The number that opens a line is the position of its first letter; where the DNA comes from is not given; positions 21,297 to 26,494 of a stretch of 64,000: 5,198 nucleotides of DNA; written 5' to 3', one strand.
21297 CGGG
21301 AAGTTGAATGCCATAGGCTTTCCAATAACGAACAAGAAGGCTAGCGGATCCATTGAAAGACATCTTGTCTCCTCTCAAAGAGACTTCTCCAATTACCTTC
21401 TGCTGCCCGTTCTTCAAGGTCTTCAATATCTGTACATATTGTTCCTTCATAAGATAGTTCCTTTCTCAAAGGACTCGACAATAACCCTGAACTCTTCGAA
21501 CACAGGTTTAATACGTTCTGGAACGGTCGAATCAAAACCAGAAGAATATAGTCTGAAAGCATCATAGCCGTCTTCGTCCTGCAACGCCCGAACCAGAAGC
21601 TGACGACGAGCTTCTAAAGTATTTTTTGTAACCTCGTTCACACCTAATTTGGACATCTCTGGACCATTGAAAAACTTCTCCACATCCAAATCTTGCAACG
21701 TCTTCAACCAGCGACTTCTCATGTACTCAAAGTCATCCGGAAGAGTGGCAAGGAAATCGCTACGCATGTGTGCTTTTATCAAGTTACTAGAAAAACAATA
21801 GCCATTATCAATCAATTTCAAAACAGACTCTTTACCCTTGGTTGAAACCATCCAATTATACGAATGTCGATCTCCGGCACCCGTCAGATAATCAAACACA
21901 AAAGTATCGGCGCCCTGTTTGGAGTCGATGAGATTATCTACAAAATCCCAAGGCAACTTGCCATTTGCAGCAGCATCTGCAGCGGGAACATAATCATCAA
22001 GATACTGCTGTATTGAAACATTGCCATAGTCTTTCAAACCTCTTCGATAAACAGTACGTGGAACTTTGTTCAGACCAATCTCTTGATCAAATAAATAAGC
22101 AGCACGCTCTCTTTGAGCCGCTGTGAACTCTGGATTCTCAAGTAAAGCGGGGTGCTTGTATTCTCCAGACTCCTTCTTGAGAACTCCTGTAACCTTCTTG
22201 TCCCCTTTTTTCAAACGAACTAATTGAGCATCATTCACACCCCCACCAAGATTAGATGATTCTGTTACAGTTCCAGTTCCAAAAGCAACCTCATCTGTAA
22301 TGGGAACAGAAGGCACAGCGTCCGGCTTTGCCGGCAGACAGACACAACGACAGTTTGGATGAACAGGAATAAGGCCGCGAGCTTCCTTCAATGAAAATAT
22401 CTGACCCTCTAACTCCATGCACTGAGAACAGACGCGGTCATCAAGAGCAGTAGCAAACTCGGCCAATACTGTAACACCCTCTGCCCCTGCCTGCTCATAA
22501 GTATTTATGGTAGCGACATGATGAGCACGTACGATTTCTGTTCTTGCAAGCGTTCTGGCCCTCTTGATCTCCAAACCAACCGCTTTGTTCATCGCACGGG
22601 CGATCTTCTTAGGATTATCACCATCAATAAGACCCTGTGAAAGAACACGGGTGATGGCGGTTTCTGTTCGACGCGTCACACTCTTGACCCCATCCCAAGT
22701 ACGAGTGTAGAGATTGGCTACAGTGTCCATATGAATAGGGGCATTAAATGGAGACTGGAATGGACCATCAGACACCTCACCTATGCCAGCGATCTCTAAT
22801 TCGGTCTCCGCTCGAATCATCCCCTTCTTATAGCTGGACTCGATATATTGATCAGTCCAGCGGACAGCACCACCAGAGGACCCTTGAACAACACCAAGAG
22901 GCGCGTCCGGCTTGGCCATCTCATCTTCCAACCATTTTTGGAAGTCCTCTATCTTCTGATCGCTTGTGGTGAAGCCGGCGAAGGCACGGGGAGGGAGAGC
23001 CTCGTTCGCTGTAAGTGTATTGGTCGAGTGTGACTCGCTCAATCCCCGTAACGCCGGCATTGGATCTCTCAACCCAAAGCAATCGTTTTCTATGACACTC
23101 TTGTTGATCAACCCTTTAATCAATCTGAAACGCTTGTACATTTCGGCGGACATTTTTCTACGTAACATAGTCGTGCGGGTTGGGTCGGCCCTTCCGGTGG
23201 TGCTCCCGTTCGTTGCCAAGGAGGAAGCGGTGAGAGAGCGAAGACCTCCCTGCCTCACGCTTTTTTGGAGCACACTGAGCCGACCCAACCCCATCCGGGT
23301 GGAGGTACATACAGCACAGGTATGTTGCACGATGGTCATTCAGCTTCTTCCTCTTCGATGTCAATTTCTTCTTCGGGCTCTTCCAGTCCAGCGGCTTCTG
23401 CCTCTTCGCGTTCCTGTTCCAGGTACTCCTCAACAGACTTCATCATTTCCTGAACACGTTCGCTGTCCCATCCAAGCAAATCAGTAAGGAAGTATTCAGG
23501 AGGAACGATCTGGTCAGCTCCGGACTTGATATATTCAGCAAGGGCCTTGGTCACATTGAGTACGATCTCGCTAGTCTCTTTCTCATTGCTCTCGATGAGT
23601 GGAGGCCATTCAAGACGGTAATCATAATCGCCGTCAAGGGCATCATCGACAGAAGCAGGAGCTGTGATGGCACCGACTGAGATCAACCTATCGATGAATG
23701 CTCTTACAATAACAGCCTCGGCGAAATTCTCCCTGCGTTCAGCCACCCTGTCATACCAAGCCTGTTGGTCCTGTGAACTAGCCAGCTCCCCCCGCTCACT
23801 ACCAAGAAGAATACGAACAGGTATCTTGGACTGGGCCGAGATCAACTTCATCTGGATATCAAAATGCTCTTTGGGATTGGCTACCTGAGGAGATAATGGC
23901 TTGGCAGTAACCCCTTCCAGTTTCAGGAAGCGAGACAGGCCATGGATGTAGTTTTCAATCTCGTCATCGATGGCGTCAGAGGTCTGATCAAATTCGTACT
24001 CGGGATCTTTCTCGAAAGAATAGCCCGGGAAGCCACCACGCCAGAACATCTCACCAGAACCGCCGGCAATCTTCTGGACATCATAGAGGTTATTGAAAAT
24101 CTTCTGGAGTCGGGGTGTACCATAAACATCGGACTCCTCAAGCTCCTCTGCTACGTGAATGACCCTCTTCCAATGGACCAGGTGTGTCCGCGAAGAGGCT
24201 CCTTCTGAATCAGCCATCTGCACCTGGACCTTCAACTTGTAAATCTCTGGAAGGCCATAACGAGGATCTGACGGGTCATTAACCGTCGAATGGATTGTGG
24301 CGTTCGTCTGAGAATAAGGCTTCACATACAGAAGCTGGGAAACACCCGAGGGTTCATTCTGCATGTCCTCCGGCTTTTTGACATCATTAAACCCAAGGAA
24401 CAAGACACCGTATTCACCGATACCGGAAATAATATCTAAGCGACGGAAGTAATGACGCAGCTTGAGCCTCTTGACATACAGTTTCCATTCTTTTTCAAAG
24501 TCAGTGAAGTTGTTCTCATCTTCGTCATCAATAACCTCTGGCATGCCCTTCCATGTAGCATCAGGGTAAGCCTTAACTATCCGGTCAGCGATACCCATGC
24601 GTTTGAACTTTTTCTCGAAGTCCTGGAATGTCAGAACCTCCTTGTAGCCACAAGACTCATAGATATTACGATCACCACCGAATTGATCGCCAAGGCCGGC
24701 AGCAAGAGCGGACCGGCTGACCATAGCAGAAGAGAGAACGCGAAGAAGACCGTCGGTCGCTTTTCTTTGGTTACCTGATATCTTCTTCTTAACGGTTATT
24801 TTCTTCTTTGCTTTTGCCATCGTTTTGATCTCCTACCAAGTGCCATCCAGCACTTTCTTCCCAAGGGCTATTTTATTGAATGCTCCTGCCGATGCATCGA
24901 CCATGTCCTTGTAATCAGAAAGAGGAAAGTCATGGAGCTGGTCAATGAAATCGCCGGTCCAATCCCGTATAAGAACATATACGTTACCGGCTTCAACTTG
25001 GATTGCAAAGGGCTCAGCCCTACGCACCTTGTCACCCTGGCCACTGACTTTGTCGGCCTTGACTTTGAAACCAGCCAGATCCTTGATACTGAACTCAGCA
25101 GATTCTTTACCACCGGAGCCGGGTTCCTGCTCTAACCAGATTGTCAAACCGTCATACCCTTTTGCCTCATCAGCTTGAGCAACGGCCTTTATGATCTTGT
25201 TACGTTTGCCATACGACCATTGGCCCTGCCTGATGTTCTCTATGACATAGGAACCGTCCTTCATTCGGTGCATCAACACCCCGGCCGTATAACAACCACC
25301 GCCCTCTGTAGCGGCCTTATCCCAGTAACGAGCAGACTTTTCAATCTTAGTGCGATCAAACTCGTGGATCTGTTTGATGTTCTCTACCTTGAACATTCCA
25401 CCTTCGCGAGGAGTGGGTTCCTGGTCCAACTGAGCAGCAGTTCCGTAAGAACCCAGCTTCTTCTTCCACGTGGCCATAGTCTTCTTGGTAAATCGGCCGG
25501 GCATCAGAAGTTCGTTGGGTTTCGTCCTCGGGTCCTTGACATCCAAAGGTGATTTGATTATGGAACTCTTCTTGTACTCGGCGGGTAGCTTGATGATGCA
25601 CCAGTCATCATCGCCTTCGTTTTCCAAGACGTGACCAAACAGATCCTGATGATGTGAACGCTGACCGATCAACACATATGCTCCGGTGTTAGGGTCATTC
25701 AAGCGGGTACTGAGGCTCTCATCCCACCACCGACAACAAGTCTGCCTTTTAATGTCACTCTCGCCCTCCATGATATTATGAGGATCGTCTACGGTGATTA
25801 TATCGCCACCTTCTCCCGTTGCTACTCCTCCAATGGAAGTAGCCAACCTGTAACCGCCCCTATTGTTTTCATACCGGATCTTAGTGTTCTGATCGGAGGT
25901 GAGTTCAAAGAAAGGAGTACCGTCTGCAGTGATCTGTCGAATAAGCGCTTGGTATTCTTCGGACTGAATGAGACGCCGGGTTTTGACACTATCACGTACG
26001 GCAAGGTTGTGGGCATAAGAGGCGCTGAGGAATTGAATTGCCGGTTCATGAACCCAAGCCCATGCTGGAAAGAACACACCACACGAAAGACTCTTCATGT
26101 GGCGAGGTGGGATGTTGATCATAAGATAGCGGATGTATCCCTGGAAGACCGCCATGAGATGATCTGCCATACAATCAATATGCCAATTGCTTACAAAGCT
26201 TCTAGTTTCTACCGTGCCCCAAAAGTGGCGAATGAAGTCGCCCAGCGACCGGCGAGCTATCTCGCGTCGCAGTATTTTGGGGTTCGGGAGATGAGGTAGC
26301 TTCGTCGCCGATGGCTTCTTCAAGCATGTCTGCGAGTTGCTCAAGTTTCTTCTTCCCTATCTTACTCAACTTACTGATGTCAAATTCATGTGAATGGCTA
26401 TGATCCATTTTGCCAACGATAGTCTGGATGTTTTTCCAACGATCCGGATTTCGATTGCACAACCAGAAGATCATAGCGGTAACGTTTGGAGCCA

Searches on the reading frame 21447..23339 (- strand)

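Call 8: search_protein_families(library=phrogs, proteins=[window:21447-23339:-], max_evalue=0.001)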
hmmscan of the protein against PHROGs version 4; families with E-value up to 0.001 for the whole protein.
window:21447-23339:- (630 aa): 20 families
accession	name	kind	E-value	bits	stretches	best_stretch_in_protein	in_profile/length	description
phrog_758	-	head and packaging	7.3e-30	105.4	1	48-337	23-290/326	head morphogenesis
phrog_115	-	head and packaging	1.4e-28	101.5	1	208-338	193-318/665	minor head protein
phrog_595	-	head and packaging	6.2e-25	89.5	1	207-342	171-302/513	head maturation protease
phrog_4728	-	head and packaging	1.9e-22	80.8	1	226-337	185-299/591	head morphogenesis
phrog_6577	-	unknown function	1.1e-20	74.5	1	213-342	103-234/1066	-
phrog_2841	-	head and packaging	6.2e-20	72.7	1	212-341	186-310/525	minor head protein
phrog_2662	-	head and packaging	2.8e-16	60.3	1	206-334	568-705/717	portal protein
phrog_19443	-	head and packaging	2.1e-14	53.9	1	209-339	156-286/579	minor head protein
phrog_3517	-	head and packaging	5.7e-14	53.2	1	259-337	233-328/371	head morphogenesis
phrog_2468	-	head and packaging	3.3e-13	50.8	1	218-339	141-274/303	head morphogenesis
phrog_1657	-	head and packaging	1.5e-10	41.9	1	202-340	128-301/337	head morphogenesis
phrog_19480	-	head and packaging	5.2e-10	39.2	1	205-337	610-736/737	head morphogenesis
phrog_7625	-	head and packaging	3.9e-09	36.9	1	222-336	128-247/504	head morphogenesis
phrog_241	-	head and packaging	5.7e-09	36.5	1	219-340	147-276/679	head morphogenesis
phrog_16619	-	head and packaging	9.6e-09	34.3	1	244-338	186-274/1440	minor head protein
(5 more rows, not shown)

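Call 9: search_protein_families(library=pfam, proteins=[window:21447-23339:-], max_evalue=0.001)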
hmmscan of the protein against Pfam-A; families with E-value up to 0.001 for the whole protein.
window:21447-23339:- (630 aa): 3 families
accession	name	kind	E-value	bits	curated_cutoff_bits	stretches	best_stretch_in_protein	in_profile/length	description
PF04233.19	Phage_Mu_F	-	1.4e-16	61.7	29.6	1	229-334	3-111/112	Phage Mu protein F like protein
PF00454.33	PI3_PI4_kinase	-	1.1e-06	29.2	27.1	1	474-525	132-181/241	Phosphatidylinositol 3- and 4-kinase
PF06702.18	Fam20C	-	9.9e-05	22.5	26.8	1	477-551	93-162/218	Golgi casein kinase, C-terminal, Fam20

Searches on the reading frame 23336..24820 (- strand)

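Call 8: search_protein_families(library=phrogs, proteins=[window:23336-24820:-], max_evalue=0.001)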
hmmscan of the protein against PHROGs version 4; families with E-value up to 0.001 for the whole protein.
window:23336-24820:- (494 aa): 2 families
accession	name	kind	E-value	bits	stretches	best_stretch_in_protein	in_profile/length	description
phrog_146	-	head and packaging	1.3e-62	213.5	1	4-483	7-453/587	portal protein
phrog_12751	-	unknown function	1.8e-05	25.1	1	324-486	106-256/283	-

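Call 9: search_protein_families(library=pfam, proteins=[window:23336-24820:-], max_evalue=0.001)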
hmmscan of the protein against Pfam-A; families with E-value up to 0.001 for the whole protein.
window:23336-24820:- (494 aa): 1 family
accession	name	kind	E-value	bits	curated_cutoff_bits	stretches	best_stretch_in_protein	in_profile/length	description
PF06381.16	Phage_portal_3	-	6.2e-36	124.3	33.8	1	72-426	7-354/357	Phage portal protein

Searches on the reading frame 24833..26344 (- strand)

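Call 8: search_protein_families(library=phrogs, proteins=[window:24833-26344:-], max_evalue=0.001)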
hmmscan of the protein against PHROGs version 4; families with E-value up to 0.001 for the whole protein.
window:24833-26344:- (503 aa): 7 families
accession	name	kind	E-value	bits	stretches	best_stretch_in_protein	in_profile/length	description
phrog_38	-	head and packaging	1.2e-70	240.1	1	18-493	252-704/760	terminase large subunit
phrog_4758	-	head and packaging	1.8e-45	156.2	1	26-261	12-241/243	terminase large subunit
phrog_979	-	head and packaging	6.5e-41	141.7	1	312-496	410-603/642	terminase large subunit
phrog_12171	-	head and packaging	2.4e-23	83.4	1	401-497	6-100/110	terminase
phrog_9453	-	head and packaging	1.7e-14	55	1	317-489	12-207/233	terminase large subunit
phrog_5573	-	head and packaging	3.6e-11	43.9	1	242-496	6-238/250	terminase large subunit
phrog_30251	-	head and packaging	1.6e-10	40.9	1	71-243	55-225/799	terminase large subunit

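Call 9: search_protein_families(library=pfam, proteins=[window:24833-26344:-], max_evalue=0.001)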
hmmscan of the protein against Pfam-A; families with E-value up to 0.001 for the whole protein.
window:24833-26344:- (503 aa): 1 family
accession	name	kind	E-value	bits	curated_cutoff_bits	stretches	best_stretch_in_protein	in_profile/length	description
PF17289.8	Terminase_6C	-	1.6e-07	31.9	22.6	1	340-490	2-153/155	Terminase RNaseH-like domain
